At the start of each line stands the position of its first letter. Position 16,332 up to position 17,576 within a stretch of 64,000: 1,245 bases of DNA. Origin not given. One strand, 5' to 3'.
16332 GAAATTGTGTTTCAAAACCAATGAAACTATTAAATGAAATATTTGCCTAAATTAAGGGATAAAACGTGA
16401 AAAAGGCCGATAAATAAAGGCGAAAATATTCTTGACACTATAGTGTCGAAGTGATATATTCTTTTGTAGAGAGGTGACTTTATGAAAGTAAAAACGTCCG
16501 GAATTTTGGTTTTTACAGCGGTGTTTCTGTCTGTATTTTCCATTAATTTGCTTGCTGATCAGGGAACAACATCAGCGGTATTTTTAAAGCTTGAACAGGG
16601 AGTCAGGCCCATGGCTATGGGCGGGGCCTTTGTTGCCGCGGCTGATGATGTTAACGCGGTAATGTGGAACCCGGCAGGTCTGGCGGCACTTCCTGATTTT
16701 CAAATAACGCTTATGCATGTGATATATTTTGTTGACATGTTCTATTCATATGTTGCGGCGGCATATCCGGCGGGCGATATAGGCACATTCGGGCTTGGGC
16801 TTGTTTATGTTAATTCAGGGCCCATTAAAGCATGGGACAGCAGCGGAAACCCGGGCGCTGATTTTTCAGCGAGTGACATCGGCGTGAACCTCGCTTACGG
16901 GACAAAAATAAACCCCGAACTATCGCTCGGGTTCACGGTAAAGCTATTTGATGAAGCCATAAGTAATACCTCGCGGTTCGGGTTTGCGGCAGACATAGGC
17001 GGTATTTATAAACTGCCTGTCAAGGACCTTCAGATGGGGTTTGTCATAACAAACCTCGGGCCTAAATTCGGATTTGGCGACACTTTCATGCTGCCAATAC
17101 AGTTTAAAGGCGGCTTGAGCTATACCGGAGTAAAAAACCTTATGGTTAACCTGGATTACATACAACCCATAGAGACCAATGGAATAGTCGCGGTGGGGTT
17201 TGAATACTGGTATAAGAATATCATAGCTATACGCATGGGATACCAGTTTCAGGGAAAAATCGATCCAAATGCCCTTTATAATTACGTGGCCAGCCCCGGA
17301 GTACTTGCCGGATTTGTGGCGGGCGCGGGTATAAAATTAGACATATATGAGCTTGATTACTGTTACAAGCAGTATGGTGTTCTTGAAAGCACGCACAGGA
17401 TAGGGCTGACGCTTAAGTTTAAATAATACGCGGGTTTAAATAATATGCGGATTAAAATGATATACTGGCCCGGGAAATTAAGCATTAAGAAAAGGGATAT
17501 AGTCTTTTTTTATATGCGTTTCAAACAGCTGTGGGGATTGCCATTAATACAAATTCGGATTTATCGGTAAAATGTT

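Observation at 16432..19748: Paired FadL/PorV-like outer-membrane barrels flanking a lone MalK-type ATPase under a palindrome-containing promoter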

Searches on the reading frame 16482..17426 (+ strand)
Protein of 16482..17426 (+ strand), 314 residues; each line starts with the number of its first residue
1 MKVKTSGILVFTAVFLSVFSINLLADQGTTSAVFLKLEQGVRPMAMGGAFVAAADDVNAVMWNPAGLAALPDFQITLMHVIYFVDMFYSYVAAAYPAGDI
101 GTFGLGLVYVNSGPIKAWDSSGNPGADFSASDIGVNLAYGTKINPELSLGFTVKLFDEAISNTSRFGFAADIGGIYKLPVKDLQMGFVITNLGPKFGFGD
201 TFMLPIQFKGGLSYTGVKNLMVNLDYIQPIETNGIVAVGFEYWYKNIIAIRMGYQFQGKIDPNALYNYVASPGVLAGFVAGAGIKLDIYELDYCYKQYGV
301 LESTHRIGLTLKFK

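Call 3: search_protein_families(library=pfam, proteins=[window:16482-17426:+], max_evalue=0.01)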
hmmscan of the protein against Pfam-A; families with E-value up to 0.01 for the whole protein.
window:16482-17426:+ (314 aa): 2 families
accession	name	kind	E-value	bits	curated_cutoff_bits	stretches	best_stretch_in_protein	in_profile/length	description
PF03349.22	Toluene_X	-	1.1e-05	24.5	29.7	0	43-76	24-56/421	Outer membrane protein transport protein (OMPP1/FadL/TodX)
PF03687.19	UPF0164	-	0.00023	20.6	21.4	1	33-97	42-106/325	Uncharacterised protein family (UPF0164)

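Call 4: search_protein_families(library=ncbifam, proteins=[window:16482-17426:+], max_evalue=0.01)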
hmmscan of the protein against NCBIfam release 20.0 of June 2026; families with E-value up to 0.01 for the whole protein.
window:16482-17426:+ (314 aa): 6 families
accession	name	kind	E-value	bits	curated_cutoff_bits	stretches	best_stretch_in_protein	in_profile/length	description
NF033709.1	PorV_fam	subfamily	1e-54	186.3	90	1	29-313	1-326/326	PorV/PorQ family protein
NF033711.1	T9SS_PorQ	equivalog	4.3e-41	141.1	220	2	10-197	4-192/335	type IX secretion system protein PorQ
NF033710.1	T9SS_OM_PorV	equivalog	3.2e-22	79.2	250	2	27-215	21-230/367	type IX secretion system outer membrane channel protein PorV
NF052325.1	PorVQ2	equivalog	5.1e-18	65.1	325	1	25-191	20-197/354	putative type IX sorting system protein PorV2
NF053685.1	BamG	equivalog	5.3e-05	22.4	250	0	200-269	249-315/397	BamG family beta-barrel-assembly machinery protein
NF050080.1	pilus_FilD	exception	0.00018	19.9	970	1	32-91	20-79/549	putative pilus system OmpP1/FadL family transporter FilD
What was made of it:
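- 16482..17426 (+): OMP1: a PorV/PorQ-family outer-membrane barrel of 314 aa with a signal peptide, an N-terminal hatch carrying WNPAG, and 14 beta-strands. Below the equivalog cutoffs for PorQ (141 against 220) and PorV (79 against 250) (call 4).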

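Call 9: find_encoding_contigs(protein=window:16482-17426:+, flank=10000, max_places=10)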
Protein window:16482-17426:+ (314 aa): 3 contigs read that carry it; 2 places shown.
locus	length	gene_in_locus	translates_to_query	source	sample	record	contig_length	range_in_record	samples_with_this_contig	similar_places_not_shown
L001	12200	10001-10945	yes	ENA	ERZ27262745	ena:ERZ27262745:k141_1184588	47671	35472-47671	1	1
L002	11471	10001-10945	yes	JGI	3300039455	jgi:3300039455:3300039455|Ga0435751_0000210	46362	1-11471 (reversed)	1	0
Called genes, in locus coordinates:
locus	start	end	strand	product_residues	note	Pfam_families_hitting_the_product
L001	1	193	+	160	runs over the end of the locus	PF02577:BFN_dom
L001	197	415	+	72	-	PF09527:ATPase_gene1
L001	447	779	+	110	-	PF03899:ATP-synt_I (weak)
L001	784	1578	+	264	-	PF00119:ATP-synt_A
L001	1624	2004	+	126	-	PF00137:ATP-synt_C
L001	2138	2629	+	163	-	PF00430:ATP-synt_B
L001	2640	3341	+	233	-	PF00213:OSCP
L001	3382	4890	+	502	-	PF02874:ATP-synt_ab_N, PF00006:ATP-synt_ab, PF00306:ATP-synt_ab_C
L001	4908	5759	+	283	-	PF00231:ATP-synt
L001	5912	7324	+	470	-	PF02874:ATP-synt_ab_N, PF00006:ATP-synt_ab, PF22919:ATP-synt_VA_C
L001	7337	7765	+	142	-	PF02823:ATP-synt_DE_N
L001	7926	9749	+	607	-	PF01522:Polysacc_deac_1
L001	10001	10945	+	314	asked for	PF03349:Toluene_X (faint)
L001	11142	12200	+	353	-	?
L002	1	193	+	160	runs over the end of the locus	PF02577:BFN_dom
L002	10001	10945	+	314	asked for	PF03349:Toluene_X (faint)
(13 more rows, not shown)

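Call 10: find_homologous_proteins(query=window:16482-17426:+)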
Query window:16482-17426:+ (314 aa): 120 proteins with E <= 0.001 among 3992 candidates.
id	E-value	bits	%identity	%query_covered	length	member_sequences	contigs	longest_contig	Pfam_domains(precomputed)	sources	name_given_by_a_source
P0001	1.4e-204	697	100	100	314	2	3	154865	PF03349.23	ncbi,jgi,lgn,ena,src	jgi:hypothetical protein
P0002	3.3e-166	571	79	100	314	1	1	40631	-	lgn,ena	-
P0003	4.0e-164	564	80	100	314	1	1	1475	-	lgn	-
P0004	2.7e-163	561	78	100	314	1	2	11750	PF03349.23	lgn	-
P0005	6.4e-161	553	78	100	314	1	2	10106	PF03687.21,PF19572.6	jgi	jgi:hypothetical protein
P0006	1.0e-156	539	77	100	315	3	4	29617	-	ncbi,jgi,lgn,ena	ncbi:MAG: PorV/PorQ family protein [bacterium]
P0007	3.5e-152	524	73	100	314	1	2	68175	-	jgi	jgi:long-subunit fatty acid transport protein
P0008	5.4e-152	524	73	100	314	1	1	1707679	PF03687.21,PF19572.6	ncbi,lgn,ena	-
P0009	9.2e-151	520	72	100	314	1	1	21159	PF03687.21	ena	-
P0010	1.2e-150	519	72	100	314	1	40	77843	PF03687.21,PF03349.23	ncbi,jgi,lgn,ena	jgi:hypothetical protein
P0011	1.5e-150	519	72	100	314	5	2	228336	PF03687.21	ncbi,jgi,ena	jgi:hypothetical protein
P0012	1.1e-145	503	69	100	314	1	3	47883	PF03687.21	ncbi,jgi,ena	jgi:hypothetical protein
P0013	3.1e-139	482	67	100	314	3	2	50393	PF03687.21,PF03349.23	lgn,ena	-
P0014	3.0e-134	466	68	96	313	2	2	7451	PF03687.21,PF19572.6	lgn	-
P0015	1.3e-133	463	65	99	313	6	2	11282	PF03687.21,PF19572.6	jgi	jgi:long-subunit fatty acid transport protein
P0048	5.4e-111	389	56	97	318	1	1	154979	PF03687.21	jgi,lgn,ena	-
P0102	1.1e-13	69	31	92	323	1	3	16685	-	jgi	jgi:hypothetical protein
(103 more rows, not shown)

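Call 13: find_related_loci(query=A1, collection=genome_contigs, flank=8000)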
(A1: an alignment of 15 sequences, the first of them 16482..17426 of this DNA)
Query A1 (314 aa) in genome_contigs; peptide patterns used: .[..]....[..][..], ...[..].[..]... (x = any residue, [..] = any of these).
147 stretches matched a pattern; 110 encode a relative of the query (tblastn E <= 1e-3); the best 80 are kept; 80 distinct loci.
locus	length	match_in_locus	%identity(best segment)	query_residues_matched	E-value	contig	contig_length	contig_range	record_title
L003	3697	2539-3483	77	1-314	2e-168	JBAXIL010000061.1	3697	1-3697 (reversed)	MAG: bacterium isolate ELA348 MAG348_61, whole genome shotgun sequence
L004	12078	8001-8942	72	1-314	4e-155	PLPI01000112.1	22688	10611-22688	MAG: candidate division FCPU426 bacterium isolate bog_1181 73.20120700_S3D.51_contig_13958, whole genome shotgun sequenc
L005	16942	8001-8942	73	1-314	4e-152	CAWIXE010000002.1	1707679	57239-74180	MAG: candidate division FCPU426 bacterium isolate MFD05705.bin.1.57 genome assembly, contig: contig_22053, whole genome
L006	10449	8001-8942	72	1-314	2e-150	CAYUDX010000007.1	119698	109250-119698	MAG TPA_asm: uncultured Spirochaetia bacterium isolate binchicken_co3_547 genome assembly, contig: NODE_321_length_11969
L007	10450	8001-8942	69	1-314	3e-145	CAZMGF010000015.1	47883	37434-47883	MAG TPA_asm: uncultured Spirochaetia bacterium isolate binchicken_co3_603 genome assembly, contig: NODE_2116_length_4788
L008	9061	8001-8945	64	2-314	1e-137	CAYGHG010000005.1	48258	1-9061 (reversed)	MAG TPA_asm: uncultured Spirochaetia bacterium isolate ERP113451_co2_91 genome assembly, contig: NODE_325_length_48258_c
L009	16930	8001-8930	65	4-314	1e-135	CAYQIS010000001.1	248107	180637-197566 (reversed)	MAG TPA_asm: uncultured Spirochaetia bacterium isolate binchicken_co135_109 genome assembly, contig: NODE_78_length_2481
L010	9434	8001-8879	67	22-314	6e-135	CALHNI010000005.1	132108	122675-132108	MAG: Candidatus Goldbacteria bacterium isolate N1_Bin_Bin_89_sub_1 genome assembly, contig: c_000000816414, whole genome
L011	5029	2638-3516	67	22-314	4e-136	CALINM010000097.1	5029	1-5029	MAG: uncultured bacterium isolate R1_Bin_METABAT__134_1 genome assembly, contig: c_000002031897, whole genome shotgun se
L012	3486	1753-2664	62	11-314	1e-135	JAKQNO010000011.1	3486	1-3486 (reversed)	MAG: bacterium isolate USDV_metabat.159 k141_1357154, whole genome shotgun sequence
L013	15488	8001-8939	61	1-313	3e-131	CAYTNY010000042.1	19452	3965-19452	MAG TPA_asm: uncultured Spirochaetia bacterium isolate SRP252850_co1_9 genome assembly, contig: NODE_5115_length_19452_c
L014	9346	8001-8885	64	20-314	1e-130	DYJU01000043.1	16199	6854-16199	MAG TPA_asm: Candidatus Methylomirabilis sp. isolate SulCav_AS07-7_2_29_45 SulCav_AS07_7_3582_length_16199_cov_26_289643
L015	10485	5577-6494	61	10-314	3e-126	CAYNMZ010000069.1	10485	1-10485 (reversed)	MAG TPA_asm: uncultured Spirochaetia bacterium isolate binchicken_co265_361 genome assembly, contig: NODE_9543_length_10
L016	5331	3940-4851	61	3-314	6e-126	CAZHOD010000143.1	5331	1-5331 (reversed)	MAG TPA_asm: uncultured Spirochaetia bacterium isolate SRP141376_co2_363 genome assembly, contig: NODE_25312_length_5331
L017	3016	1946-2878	60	1-314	2e-129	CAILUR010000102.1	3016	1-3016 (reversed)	uncultured bacterium isolate KR_bin-1670 genome assembly, contig: bin-1670:102/268, whole genome shotgun sequence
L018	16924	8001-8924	60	1-308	2e-120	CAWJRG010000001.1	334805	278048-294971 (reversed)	MAG: uncultured bacterium isolate MFD03726.bin.1.65 genome assembly, contig: contig_10, whole genome shotgun sequence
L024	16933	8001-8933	30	18-313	7e-39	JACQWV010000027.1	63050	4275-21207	MAG: Elusimicrobia bacterium isolate NC_groundwater_1498_Pr4_B-0.1um_45_12 SR1-18-B1_scaffold_17451, whole genome shotgu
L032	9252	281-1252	28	19-313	2e-34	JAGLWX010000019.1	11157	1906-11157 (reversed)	MAG: Candidatus Neomarinimicrobiota bacterium isolate RS_12_34 ZL285.bin.34.fa_19, whole genome shotgun sequence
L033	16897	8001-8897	31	20-313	2e-34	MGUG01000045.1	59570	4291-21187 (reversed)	MAG: Elusimicrobia bacterium GWC2_64_44 gwc2_scaffold_466, whole genome shotgun sequence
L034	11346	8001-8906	32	28-314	2e-34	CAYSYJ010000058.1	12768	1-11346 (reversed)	MAG TPA_asm: uncultured Elusimicrobiaceae bacterium isolate binchicken_co273_17 genome assembly, contig: NODE_5332_lengt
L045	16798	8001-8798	33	29-307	4e-29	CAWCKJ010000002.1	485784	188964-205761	MAG: candidate division FCPU426 bacterium isolate MFD01231.bin.1.41 genome assembly, contig: contig_14848, whole genome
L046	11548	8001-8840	30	28-313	4e-29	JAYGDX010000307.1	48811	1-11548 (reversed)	MAG: Candidatus Poribacteria bacterium isolate OC6_3000m_MAG_233 OC6_3000m_contig_1945985, whole genome shotgun sequence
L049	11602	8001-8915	29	26-313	1e-28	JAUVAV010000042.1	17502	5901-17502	MAG: candidate division FCPU426 bacterium isolate CSMAG_228 CSMAG_228_k127_3146010_length_17502_cov_20.0167, whole genom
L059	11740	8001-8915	28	26-313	7e-26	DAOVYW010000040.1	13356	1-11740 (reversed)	MAG TPA_asm: Candidatus Firestonebacteria bacterium isolate CSMAG_1793 CSMAG_1793_k141_3918033_length_13356_cov_14.0000,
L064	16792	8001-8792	28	32-311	2e-23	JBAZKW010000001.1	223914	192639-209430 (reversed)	MAG: Candidatus Margulisiibacteriota bacterium isolate SO_2017_LW4_153 scaffold_164_c1_LW137-91_2017, whole genome shotg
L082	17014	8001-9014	25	29-313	2e-17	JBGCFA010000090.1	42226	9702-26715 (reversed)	MAG: Bacteroidia bacterium isolate SGMAG-33 contig90, whole genome shotgun sequence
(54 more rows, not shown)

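Call 31: predict_structure(alignment_id=A2)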
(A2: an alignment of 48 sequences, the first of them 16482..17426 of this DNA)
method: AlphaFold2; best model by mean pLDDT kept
length: 314 residues; sequences in the alignment: 48
mean_pLDDT: 88.4   pTM: 0.82
mean pLDDT of the five models: 88.4, 87.7, 87.4, 87.1, 86.9
residues with pLDDT >= 90: 205; 70-90: 71; 50-70: 30; < 50: 8
segments of 3 or more residues with pLDDT < 50: 268-273
pLDDT, mean of each block of 10 residues (from residue 1): 70 68 59 88 95 97 97 96 84 96 97 88 91 97 98 96 94 98 98 89 92 96 94 87 96 81 54 70 96 87 89 93
secondary structure, 60 per line:
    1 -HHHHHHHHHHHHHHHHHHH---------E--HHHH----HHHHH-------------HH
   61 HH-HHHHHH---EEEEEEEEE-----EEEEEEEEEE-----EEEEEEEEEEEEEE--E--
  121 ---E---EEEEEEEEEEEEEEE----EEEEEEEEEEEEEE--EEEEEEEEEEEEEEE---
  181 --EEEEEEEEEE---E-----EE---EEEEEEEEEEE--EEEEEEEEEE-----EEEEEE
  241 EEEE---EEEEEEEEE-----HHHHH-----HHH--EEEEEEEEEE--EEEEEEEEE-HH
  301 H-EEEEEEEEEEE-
elements in order: H2-20 H33-36 H41-45 H59-62 H64-69 E73-81 E87-96 E102-115 E128-142 E147-160 E163-177 E183-192 E207-217 E220-229 E235-244 E248-256 H262-266 E277-286 E289-297 E303-313
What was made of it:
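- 16482..17426 (+): AF2 pLDDT 88.4 with 14 strands (call 31).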

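Call 36: fold_search(model_id=the predicted structure, library=pdb)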
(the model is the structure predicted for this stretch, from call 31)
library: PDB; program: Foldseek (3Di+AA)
matches with E <= 10: 1107; with E <= 0.001: 232
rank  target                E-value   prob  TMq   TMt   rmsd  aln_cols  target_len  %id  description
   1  8gl6_F                5.3e-15  1.00  0.73  0.63   5.4       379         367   20  The Type 9 Secretion System in vitro assembled, RemA-CTD substrate bound complex (released 2024-01-31)
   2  6h3i_F                4.4e-14  1.00  0.72  0.66   5.5       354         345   20  Structural snapshots of the Type 9 protein translocon (released 2018-11-07)
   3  2r89_A                7.7e-10  1.00  0.60  0.53   7.5       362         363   14  Crystal structure of the long-chain fatty acid transporter FadL mutant delta N3 (released 2008-09-23)
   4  2r88_A                3.8e-09  1.00  0.58  0.51   7.3       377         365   13  Crystal structure of the long-chain fatty acid transporter FadL mutant delta S3 kink (released 2008-09-23)
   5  3bry_A                4.0e-09  1.00  0.63  0.52   7.3       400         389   14  Crystal structure of the Ralstonia pickettii toluene transporter TbuX (released 2008-06-10)
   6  6z38                  5.5e-09  1.00  0.64  0.50   7.2       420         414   14  TodX deltaS2S3 mutant monoaromatic hydrocarbon channel (released 2020-11-04)
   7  6z37                  8.4e-09  1.00  0.67  0.51   7.8       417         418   13  TodX monoaromatic hydrocarbon channel deltaS2 mutant (released 2020-11-04)
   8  2r8a_A                1.2e-08  1.00  0.61  0.54   6.7       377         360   12  Crystal structure of the long-chain fatty acid transporter FadL mutant delta N8 (released 2008-09-23)
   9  3brz                  2.2e-08  1.00  0.59  0.47   8.3       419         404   12  Crystal structure of the Pseudomonas putida toluene transporter TodX (released 2008-06-10)
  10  3pgr                  4.6e-08  1.00  0.61  0.52   7.2       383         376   13  Asp348Arg mutant of EcFadL (released 2011-05-25)
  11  6z34                  5.7e-08  1.00  0.61  0.51   8.3       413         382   12  CymD monoaromatic hydrocarbon channel (released 2020-11-04)
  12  3dwo                  6.3e-08  1.00  0.59  0.43  10.7       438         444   13  Crystal structure of a Pseudomonas aeruginosa FadL homologue (released 2008-12-16)
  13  3pgu                  7.4e-08  1.00  0.59  0.47   8.6       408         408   12  Phe3Glu mutant of EcFadL (released 2011-05-25)
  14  9n2d_B                9.1e-08  1.00  0.53  0.44  10.4       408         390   16  Cryo-EM structure of an extended F. johnsoniae BAM complex, composite map (released 2025-07-09)
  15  1t1l_A                9.6e-08  1.00  0.64  0.49   7.4       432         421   12  Crystal structure of the long-chain fatty acid transporter FadL (released 2004-06-15)
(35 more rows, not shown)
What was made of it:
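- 16482..17426 (+): Foldseek best hits are PorV 8gl6_F and 6h3i_F at TMq 0.73/0.72, then FadL, TbuX and TodX (call 36).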

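Call 43: search_protein_families(library=pfam, proteins=[L005:8945-9343:+, L009:6845-7849:+], max_evalue=0.01)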
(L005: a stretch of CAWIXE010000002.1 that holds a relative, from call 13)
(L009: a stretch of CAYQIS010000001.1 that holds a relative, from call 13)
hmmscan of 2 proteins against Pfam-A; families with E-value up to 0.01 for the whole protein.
L005:8945-9343:+ (132 aa): 1 family
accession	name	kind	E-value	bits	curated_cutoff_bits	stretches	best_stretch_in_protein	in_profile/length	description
PF01894.22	UPF0047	-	6e-43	146.2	27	1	16-127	1-116/117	Uncharacterised protein family UPF0047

L009:6845-7849:+ (334 aa): 0 families

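Call 50: search_protein_families(library=ncbifam, proteins=[L009:6845-7849:+], max_evalue=0.001)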
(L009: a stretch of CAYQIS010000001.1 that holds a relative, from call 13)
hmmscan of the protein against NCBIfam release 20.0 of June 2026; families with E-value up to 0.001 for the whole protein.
L009:6845-7849:+ (334 aa): 0 families

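Call 53: search_protein_families(library=ncbifam, proteins=[L033:4731-7892:+, L034:172-4689:+, L032:1276-4872:+, L082:4234-7707:+, L046:894-7826:+], max_evalue=0.001)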
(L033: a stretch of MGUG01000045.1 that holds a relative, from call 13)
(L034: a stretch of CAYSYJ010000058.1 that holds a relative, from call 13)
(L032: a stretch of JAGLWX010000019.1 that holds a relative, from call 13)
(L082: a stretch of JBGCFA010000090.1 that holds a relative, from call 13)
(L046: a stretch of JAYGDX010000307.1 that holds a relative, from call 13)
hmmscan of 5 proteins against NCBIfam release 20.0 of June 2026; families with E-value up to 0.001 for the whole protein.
L033:4731-7892:+ (1053 aa): 10 families
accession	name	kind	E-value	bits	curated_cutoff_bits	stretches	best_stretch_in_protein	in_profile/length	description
TIGR03300.1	assembly_YfgL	equivalog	2.6e-27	95.5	285.2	3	112-225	59-170/377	outer membrane protein assembly factor BamB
NF053615.1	SerThrKinAfsKStmc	equivalog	9.6e-19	67.5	1300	2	60-138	726-804/809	protein serine/threonine kinase AfsK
NF008351.0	PRK11138.1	equivalog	6.5e-16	57.8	423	2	75-151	117-193/394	outer membrane protein assembly factor BamB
NF052323.1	T9SSA_dep_M6i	equivalog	4.2e-13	48.2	600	1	956-1053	948-1043/1043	T9SS-dependent M6-like inactivated metalloprotease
TIGR03075.1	PQQ_enz_alc_DH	subfamily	8.1e-10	37.9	480.05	0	58-103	47-94/530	PQQ-dependent dehydrogenase, methanol/ethanol family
TIGR04528.1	acido_non_PQQ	subfamily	1.3e-06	27.5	650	0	115-198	388-471/493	acido-empty-quinoprotein group A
TIGR04183.1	Por_Secre_tail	domain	7.9e-06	25.8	23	1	969-1048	2-72/72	T9SS type A sorting domain-containing protein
NF033707.1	T9SS_sortase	equivalog_domain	1.6e-05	22.8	420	1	964-1051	997-1094/1095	type IX secretion system sortase PorU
TIGR00868.1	hCaCC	subfamily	4.5e-05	21.4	900.85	1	588-702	742-860/863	calcium-activated chloride channel protein 1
NF038113.1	T9SSA_dep_M36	equivalog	9.5e-05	20.7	885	1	962-1047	789-868/869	T9SS-dependent M36 family metallopeptidase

L034:172-4689:+ (1505 aa): 3 families
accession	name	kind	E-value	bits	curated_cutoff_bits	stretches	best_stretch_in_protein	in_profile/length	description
TIGR03300.1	assembly_YfgL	equivalog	7.9e-16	57.7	285.2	2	1133-1276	38-172/377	outer membrane protein assembly factor BamB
NF008351.0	PRK11138.1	equivalog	2.1e-09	36.4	423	0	1161-1275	70-186/394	outer membrane protein assembly factor BamB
NF047446.1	barrel_OmpL47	domain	4.9e-08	33.3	40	0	245-291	12-61/68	OmpL47-type beta-barrel domain-containing protein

L032:1276-4872:+ (1198 aa): 0 families

L082:4234-7707:+ (1157 aa): 2 families
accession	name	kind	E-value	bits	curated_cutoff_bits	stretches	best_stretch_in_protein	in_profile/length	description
NF033707.1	T9SS_sortase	equivalog_domain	0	1210.8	420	1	27-1156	1-1095/1095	type IX secretion system sortase PorU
NF052324.1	PorU_rel_Nterm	equivalog_domain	1.4e-62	212.1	450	2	7-503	4-507/879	putative type IX secretion system sortase PorU2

L046:894-7826:+ (2310 aa): 6 families
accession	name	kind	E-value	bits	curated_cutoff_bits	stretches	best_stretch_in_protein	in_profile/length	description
NF047446.1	barrel_OmpL47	domain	2.1e-22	79.3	40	0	2173-2198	41-66/68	OmpL47-type beta-barrel domain-containing protein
NF033707.1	T9SS_sortase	equivalog_domain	6.6e-17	60.5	420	1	2174-2308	963-1094/1095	type IX secretion system sortase PorU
NF033510.3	Ca_tandemer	repeat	2e-10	40.9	50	0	519-586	32-95/96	Ca2+-stabilized repeat-containing adhesin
NF005176.1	PRK06655.1-1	equivalog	2.9e-09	37.1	230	0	230-289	114-173/197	flagellar hook assembly protein FlgD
NF045522.1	MXAN_2561_fam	equivalog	0.00012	21.7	150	1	1103-1213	148-249/304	MXAN_2561 family MXYO-CTERM-anchored protein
NF053608.1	Lsa66_OmpA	equivalog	0.00036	19.1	700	0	136-207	320-384/581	fibronectin-binding adhesin Lsa66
